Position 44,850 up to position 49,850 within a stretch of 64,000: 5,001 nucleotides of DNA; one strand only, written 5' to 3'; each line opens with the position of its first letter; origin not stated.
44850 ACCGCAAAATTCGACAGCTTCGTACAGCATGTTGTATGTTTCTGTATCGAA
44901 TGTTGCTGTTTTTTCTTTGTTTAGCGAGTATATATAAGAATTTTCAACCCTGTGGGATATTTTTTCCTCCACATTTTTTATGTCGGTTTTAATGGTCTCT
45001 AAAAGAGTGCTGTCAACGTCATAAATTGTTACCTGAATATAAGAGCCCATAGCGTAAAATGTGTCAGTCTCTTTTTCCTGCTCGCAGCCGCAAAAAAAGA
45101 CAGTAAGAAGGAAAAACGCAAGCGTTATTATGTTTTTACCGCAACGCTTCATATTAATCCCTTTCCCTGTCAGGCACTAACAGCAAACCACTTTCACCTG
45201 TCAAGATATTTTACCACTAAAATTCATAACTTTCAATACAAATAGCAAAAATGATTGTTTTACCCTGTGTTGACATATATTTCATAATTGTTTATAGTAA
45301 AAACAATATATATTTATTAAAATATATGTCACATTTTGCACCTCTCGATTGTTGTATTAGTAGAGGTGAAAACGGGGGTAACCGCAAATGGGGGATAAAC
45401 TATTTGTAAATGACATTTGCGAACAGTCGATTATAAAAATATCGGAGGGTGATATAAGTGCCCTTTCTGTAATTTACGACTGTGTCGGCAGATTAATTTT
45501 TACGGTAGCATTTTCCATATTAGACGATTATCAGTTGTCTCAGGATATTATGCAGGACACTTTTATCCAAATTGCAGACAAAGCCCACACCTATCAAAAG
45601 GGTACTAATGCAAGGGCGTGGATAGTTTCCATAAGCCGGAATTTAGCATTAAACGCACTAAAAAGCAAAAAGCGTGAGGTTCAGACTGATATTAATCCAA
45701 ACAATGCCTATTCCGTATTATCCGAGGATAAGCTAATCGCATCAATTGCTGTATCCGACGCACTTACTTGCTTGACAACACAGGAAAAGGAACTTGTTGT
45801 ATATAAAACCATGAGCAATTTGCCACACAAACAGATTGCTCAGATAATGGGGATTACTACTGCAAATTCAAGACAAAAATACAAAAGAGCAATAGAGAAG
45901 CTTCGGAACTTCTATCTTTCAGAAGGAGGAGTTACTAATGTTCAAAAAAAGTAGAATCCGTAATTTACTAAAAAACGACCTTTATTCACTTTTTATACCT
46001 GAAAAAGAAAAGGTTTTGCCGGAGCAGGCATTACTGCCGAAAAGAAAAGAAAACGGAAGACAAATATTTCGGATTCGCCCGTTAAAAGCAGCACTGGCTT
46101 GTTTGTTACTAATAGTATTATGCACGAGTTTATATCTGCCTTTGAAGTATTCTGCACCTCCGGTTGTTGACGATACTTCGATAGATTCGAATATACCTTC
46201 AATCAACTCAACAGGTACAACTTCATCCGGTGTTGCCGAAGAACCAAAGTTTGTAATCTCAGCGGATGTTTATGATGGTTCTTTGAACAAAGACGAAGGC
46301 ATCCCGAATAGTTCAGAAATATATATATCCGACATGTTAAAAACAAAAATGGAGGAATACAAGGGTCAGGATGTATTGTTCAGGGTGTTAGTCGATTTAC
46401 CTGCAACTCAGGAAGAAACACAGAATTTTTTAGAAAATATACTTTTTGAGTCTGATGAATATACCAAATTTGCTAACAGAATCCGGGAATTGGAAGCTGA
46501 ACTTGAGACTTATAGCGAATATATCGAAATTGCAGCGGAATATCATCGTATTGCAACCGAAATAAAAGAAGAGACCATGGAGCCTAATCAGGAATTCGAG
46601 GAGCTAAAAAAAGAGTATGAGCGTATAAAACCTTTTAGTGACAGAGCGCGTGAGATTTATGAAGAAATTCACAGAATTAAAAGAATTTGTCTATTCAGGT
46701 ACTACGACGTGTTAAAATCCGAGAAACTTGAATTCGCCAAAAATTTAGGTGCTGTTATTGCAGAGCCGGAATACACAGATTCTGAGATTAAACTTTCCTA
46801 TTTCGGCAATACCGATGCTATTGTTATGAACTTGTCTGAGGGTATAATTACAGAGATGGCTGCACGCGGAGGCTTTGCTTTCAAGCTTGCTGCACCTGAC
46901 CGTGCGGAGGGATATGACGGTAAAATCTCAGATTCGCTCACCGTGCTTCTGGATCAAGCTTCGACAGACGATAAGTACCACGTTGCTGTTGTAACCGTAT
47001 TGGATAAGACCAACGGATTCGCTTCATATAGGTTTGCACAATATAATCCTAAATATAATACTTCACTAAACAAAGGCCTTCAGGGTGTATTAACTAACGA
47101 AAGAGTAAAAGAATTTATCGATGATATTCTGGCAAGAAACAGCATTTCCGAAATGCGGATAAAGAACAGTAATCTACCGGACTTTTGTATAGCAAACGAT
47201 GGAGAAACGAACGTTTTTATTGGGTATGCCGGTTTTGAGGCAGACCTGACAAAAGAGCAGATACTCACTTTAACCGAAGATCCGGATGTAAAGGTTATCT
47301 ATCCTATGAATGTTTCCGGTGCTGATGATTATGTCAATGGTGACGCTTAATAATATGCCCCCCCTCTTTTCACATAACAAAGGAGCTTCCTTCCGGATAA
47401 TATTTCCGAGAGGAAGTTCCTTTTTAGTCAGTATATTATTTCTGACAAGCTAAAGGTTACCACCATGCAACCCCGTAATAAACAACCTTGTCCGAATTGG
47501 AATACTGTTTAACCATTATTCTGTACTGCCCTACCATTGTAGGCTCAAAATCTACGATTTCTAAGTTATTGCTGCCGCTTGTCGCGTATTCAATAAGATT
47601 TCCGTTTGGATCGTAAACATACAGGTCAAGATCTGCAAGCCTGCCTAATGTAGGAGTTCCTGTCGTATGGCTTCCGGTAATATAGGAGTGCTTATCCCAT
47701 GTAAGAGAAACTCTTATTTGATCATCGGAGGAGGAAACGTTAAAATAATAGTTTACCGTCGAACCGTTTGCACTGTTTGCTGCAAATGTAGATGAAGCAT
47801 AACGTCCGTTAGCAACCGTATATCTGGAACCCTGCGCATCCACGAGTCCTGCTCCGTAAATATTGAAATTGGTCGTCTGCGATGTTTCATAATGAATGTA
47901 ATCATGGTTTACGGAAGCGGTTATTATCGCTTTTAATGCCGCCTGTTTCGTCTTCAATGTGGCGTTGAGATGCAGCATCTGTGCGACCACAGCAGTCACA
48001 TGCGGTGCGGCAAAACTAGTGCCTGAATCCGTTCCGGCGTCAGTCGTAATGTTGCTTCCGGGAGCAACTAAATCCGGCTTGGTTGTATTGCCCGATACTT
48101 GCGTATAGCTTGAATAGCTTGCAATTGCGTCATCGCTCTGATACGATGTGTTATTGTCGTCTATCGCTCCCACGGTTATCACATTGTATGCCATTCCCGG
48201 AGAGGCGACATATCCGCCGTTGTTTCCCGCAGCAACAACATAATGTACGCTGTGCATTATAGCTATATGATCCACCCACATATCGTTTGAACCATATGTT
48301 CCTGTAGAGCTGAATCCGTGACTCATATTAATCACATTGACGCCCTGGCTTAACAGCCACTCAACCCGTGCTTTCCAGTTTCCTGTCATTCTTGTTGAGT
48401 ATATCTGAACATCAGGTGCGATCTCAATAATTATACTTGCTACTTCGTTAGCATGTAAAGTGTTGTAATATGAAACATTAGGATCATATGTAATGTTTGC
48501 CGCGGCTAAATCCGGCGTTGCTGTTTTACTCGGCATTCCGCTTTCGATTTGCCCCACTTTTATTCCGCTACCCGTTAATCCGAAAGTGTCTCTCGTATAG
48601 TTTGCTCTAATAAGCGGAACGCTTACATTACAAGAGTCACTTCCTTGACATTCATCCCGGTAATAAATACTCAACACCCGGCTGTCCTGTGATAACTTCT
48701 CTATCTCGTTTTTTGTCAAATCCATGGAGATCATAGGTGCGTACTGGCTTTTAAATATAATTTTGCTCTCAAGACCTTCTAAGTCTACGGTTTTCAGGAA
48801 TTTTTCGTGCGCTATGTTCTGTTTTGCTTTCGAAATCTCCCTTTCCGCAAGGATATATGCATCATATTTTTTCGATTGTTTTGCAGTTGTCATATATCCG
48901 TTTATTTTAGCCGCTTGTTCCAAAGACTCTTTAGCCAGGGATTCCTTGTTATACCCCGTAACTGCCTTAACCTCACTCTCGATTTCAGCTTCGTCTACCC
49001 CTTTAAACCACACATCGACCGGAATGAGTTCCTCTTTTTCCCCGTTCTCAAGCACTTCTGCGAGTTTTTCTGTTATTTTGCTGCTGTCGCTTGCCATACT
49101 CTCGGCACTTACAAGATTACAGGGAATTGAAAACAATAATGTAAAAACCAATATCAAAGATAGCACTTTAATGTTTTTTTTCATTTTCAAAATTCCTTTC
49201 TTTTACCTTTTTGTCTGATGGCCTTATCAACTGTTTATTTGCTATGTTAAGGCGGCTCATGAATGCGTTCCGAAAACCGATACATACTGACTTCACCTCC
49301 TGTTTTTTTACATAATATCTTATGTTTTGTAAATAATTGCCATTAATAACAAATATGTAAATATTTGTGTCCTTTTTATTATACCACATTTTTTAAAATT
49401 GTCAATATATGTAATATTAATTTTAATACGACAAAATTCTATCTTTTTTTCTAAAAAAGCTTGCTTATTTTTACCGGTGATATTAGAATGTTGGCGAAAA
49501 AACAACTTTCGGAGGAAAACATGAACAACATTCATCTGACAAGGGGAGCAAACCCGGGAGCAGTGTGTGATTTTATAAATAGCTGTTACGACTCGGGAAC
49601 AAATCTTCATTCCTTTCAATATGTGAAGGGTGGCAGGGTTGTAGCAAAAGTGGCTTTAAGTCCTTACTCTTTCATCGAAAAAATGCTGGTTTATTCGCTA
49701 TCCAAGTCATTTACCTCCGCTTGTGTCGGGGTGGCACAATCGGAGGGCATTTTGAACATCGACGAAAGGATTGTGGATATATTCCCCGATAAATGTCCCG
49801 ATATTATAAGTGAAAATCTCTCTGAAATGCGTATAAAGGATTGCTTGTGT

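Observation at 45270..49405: The anti-sigma ectodomain is built from two copies of the neighbouring subtilase's pro-region module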

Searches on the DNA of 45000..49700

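Call 55: search_rna_families(source=window, start=45000, end=49700, threshold=evalue, max_evalue=1)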
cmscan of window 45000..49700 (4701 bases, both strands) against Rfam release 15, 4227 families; matches with E-value up to 1: 1.
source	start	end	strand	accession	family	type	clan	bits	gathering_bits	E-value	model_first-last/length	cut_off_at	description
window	47379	47426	+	RF03223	mir-2209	Gene; miRNA;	-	22.7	70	0.24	1-63/63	no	mir-2209 microRNA precursor family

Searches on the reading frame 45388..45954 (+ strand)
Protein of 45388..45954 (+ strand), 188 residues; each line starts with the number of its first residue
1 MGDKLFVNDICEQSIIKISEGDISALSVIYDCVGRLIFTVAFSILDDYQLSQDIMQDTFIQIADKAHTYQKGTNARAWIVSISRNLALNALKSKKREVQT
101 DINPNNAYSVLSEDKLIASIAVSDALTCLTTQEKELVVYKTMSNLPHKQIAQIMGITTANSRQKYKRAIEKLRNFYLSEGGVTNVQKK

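Call 3: search_protein_families(library=pfam, proteins=[window:45388-45954:+], max_evalue=1)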
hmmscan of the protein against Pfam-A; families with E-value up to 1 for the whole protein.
window:45388-45954:+ (188 aa): 5 families
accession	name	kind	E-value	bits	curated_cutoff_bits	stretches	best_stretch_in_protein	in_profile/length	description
PF04542.20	Sigma70_r2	-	6.7e-13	48.7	24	1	30-96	2-70/71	Sigma-70 region 2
PF08281.18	Sigma70_r4_2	-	7.5e-09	35.5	25.7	1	121-172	3-54/54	Sigma-70, region 4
PF04545.22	Sigma70_r4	-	4.3e-07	29.8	24.1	1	125-174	1-50/50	Sigma-70, region 4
PF09565.16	RE_NgoFVII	-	0.036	13.8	23.8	1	83-114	113-144/162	NgoFVII restriction endonuclease N-terminal PLD domain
PF14131.11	DUF4298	-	0.1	13.1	27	0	98-116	52-70/87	Domain of unknown function (DUF4298)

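Call 4: search_protein_families(library=ncbifam, proteins=[window:45388-45954:+], max_evalue=1)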
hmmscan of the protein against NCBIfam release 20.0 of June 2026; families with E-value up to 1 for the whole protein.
window:45388-45954:+ (188 aa): 99 families (the best 25 are shown)
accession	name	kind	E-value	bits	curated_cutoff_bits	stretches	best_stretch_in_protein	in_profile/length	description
TIGR02937.1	sigma70-ECF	superfamily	1.7e-20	73.3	42.9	1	26-174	3-163/165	sigma-70 family RNA polymerase sigma factor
NF009189.0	PRK12537.1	equivalog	4e-19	68.8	261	1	17-174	16-179/182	RNA polymerase sigma factor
NF058625.1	sigma_PG0214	equivalog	1.2e-16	60.8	130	1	37-177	17-162/170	GFO_1088 family ECF-type sigma factor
TIGR02952.1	Sig70_famx2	equivalog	2.4e-16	60.1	206.45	1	17-174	4-168/170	ECF subfamily RNA polymerase sigma factor, BldN family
TIGR02985.1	Sig70_bacteroi1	subfamily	3.8e-16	59.7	126.4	1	27-174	4-160/162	RNA polymerase sigma-70 factor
NF009172.0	PRK12519.1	subfamily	6.7e-15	55.1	222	1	16-175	21-188/194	RNA polymerase sigma factor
TIGR02983.1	SigE-fam_strep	subfamily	7.7e-15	55.1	141.55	1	38-174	20-156/162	SigE family RNA polymerase sigma factor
NF007227.0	PRK09645.1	subfamily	1.2e-14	54.6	202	1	18-182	7-175/177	sigma-70 family RNA polymerase sigma factor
NF007223.0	PRK09641.1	equivalog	1.7e-14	54.1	209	1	9-153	3-145/187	RNA polymerase sigma factor SigW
NF009194.0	PRK12542.1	equivalog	2.4e-14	53.9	211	1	17-175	2-169/185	RNA polymerase sigma factor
NF009167.0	PRK12514.1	equivalog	3e-14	53.3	265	1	11-109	7-105/180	RNA polymerase sigma factor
NF009166.1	PRK12513.1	equivalog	4.7e-14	52.5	206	1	15-175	13-185/193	RNA polymerase sigma factor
TIGR02957.1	SigX4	subfamily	4.3e-13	49.1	323.25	1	34-173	7-153/281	RNA polymerase sigma-70 factor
NF008893.0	PRK11924.2-3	equivalog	7.1e-13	48.5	331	1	14-173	11-177/181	RNA polymerase sigma factor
TIGR02989.1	Sig-70_gvs1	subfamily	1e-12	48.3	124.55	1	41-173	18-155/158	RNA polymerase sigma-70 factor, Rhodopirellula/Verrucomicrobium family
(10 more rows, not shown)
